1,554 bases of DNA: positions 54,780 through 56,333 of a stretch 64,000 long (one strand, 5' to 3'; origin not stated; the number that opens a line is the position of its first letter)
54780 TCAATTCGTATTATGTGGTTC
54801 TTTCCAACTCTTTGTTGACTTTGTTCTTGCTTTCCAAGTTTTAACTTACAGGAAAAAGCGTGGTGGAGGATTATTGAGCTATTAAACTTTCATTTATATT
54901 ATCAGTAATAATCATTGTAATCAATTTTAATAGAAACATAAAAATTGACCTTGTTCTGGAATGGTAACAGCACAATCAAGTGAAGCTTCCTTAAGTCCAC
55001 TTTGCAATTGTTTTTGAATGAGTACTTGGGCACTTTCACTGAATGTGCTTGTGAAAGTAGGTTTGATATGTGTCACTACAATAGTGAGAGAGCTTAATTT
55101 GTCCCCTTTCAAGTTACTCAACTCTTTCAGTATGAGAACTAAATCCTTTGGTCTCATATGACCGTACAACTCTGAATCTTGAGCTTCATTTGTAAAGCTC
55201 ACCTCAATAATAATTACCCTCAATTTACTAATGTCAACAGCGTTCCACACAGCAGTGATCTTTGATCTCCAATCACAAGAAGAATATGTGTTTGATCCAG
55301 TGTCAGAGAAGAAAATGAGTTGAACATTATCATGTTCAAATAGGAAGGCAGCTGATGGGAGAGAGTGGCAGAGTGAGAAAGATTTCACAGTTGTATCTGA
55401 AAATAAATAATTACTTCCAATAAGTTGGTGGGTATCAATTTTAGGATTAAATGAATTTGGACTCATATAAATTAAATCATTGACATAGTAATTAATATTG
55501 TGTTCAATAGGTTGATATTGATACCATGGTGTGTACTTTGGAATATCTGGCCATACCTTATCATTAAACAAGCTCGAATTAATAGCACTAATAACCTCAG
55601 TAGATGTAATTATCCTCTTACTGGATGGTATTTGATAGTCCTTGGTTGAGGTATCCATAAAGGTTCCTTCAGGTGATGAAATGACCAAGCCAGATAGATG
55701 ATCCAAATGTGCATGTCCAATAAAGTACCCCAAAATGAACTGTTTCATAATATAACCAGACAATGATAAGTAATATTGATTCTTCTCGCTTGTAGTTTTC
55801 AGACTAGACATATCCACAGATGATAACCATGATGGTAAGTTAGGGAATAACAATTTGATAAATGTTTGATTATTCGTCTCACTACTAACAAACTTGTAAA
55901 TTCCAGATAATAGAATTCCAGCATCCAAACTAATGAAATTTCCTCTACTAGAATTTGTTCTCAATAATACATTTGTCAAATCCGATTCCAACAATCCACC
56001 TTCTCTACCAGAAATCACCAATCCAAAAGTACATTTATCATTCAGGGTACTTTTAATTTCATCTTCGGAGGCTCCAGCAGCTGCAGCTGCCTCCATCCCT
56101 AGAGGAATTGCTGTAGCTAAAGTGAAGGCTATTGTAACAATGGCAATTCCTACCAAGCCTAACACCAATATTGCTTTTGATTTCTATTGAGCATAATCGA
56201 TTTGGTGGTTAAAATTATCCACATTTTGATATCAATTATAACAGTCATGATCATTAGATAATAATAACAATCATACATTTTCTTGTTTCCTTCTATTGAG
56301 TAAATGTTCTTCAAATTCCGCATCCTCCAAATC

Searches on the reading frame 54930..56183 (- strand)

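Call 32: search_protein_families(library=pfam, proteins=[window:54930-56183:-], max_evalue=0.0001)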
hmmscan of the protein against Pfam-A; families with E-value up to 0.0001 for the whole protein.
window:54930-56183:- (418 aa): 1 family
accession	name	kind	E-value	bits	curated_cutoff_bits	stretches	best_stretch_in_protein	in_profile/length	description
PF02112.21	PDEase_II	-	2.6e-49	168.6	23.7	1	60-412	11-340/340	cAMP phosphodiesterases class-II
